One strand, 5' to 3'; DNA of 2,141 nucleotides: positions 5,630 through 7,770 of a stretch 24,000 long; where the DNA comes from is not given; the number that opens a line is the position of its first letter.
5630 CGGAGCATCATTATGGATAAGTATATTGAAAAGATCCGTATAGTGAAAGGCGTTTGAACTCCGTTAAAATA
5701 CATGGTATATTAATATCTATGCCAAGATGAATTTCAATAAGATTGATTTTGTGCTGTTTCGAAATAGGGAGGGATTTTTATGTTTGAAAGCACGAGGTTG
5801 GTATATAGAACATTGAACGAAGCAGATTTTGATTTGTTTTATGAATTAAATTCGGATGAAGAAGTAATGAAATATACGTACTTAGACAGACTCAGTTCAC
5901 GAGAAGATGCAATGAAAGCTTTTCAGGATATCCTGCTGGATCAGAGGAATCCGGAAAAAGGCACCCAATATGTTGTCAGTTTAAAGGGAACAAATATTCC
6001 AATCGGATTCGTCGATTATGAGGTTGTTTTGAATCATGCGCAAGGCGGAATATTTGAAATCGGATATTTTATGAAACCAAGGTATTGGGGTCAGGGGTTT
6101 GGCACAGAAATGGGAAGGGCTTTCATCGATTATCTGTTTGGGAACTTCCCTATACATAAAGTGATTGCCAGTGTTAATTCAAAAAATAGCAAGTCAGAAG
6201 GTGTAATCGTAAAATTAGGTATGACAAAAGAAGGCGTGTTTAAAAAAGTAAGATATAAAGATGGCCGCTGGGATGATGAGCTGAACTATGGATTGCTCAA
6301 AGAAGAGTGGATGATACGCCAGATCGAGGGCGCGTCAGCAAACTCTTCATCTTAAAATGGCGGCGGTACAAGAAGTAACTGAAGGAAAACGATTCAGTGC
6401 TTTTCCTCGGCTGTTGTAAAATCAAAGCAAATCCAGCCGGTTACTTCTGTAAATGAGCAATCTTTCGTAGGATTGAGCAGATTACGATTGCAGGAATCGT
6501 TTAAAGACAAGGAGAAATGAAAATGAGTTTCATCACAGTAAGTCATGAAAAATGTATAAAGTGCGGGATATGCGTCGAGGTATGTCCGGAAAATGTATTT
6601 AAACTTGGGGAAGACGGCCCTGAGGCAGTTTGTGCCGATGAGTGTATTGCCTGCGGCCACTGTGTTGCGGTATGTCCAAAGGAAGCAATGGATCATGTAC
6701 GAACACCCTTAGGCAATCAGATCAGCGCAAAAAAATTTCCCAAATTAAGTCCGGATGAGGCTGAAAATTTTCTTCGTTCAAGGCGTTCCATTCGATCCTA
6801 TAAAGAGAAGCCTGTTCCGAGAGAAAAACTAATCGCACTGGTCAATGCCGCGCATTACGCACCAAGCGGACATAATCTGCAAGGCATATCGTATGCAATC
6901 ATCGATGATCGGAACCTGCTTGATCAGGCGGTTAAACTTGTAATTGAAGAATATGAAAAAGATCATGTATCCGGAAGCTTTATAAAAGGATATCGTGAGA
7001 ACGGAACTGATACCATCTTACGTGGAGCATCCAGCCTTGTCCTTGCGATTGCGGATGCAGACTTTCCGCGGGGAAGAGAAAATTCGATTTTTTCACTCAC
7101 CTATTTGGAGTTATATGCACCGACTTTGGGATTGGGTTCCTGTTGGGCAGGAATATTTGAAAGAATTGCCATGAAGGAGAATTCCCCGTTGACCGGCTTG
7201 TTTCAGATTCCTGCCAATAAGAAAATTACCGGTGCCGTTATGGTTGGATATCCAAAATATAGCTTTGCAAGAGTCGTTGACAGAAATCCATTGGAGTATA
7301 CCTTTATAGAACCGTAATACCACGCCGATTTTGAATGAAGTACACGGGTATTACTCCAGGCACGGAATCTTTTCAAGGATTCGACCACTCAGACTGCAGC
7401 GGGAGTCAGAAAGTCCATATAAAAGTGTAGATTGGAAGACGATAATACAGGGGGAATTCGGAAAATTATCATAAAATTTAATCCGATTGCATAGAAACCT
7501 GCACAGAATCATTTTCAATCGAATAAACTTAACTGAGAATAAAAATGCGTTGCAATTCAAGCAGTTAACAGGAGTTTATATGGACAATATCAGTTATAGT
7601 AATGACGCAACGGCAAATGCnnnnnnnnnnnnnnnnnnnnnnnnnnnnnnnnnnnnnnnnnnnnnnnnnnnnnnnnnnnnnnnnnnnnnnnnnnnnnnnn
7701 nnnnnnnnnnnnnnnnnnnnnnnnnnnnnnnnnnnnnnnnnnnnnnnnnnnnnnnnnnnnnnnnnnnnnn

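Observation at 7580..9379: Signal-less choice-of-anchor-A-like protein fused to a hinge-like CPxCP array and a Cys-rich C-terminal domain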

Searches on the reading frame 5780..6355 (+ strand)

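Call 11: search_protein_families(library=pfam, proteins=[window:5780-6355:+], max_evalue=0.01)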
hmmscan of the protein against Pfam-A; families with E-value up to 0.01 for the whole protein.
window:5780-6355:+ (191 aa): 4 families
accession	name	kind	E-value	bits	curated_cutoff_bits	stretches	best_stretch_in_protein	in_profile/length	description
PF13302.13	Acetyltransf_3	-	1.6e-29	103.8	25.4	1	6-149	1-138/138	Acetyltransferase (GNAT) domain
PF00583.31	Acetyltransf_1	-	1.8e-08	35.1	20.7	1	48-147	20-115/116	Acetyltransferase (GNAT) family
PF13420.13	Acetyltransf_4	-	7e-07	29.8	24.3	1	10-167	2-153/155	Acetyltransferase (GNAT) domain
PF13523.12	Acetyltransf_8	-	0.0054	16.8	27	1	99-154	88-143/145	Acetyltransferase (GNAT) domain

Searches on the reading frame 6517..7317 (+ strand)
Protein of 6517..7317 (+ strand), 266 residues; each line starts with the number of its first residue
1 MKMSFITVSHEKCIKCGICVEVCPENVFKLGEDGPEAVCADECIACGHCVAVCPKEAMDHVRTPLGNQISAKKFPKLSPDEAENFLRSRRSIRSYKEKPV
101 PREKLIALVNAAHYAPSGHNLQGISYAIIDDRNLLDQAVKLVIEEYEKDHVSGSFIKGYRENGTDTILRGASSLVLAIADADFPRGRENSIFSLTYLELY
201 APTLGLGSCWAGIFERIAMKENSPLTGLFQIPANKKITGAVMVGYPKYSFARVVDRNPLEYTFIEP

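Call 11: search_protein_families(library=pfam, proteins=[window:6517-7317:+], max_evalue=0.01)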
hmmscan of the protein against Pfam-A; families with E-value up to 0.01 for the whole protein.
window:6517-7317:+ (266 aa): 19 families
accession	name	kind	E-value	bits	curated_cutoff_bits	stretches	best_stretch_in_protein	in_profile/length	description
PF00881.29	Nitroreductase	-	1.8e-26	93.7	23.5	1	86-245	1-167/167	Nitroreductase family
PF00037.32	Fer4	-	2.7e-12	46.4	21.1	2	7-28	2-23/24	4Fe-4S binding domain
PF13187.11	Fer4_9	-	4.2e-09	36.7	27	1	12-58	1-52/52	4Fe-4S dicluster domain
PF12837.12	Fer4_6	-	9.2e-09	35.3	25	1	5-28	1-24/24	4Fe-4S binding domain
PF12838.12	Fer4_7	-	1.7e-08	35.2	27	1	12-57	1-52/52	4Fe-4S dicluster domain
PF13237.11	Fer4_10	-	1.8e-08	34.6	25.5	1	8-54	4-53/53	4Fe-4S dicluster domain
PF13484.11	Fer4_16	-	2.4e-08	35.1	30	2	42-63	1-24/66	4Fe-4S double cluster binding domain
PF14697.11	Fer4_21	-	1.7e-07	31.7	35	1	8-58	3-57/59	4Fe-4S dicluster domain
PF12797.12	Fer4_2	-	5.1e-07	29.7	24.5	1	8-25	5-22/22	4Fe-4S binding domain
PF14512.11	TM1586_NiRdase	-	1.4e-06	28.6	27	1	170-249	65-136/215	Putative TM nitroreductase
PF12800.12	Fer4_4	-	6.4e-06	26.5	24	1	11-25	2-16/17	4Fe-4S binding domain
PF25160.1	LdpA_Fe-S-bd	-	2.3e-05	24.5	27.6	0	37-60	22-45/49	LdpA Fe-S cluster-binding domain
PF12798.12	Fer4_3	-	5.9e-05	24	27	0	13-26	1-14/15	4Fe-4S binding domain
PF13534.11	Fer4_17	-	0.00013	22.9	22.2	0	11-27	44-60/61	4Fe-4S dicluster domain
PF13370.11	Fer4_13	-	0.0002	22.4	24.5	1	10-37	3-29/58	4Fe-4S single cluster domain of Ferredoxin I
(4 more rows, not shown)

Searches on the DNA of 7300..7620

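Call 43: search_rna_families(source=window, start=7300, end=7620, threshold=evalue, max_evalue=1)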
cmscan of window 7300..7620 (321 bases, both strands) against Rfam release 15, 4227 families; matches with E-value up to 1: 0.
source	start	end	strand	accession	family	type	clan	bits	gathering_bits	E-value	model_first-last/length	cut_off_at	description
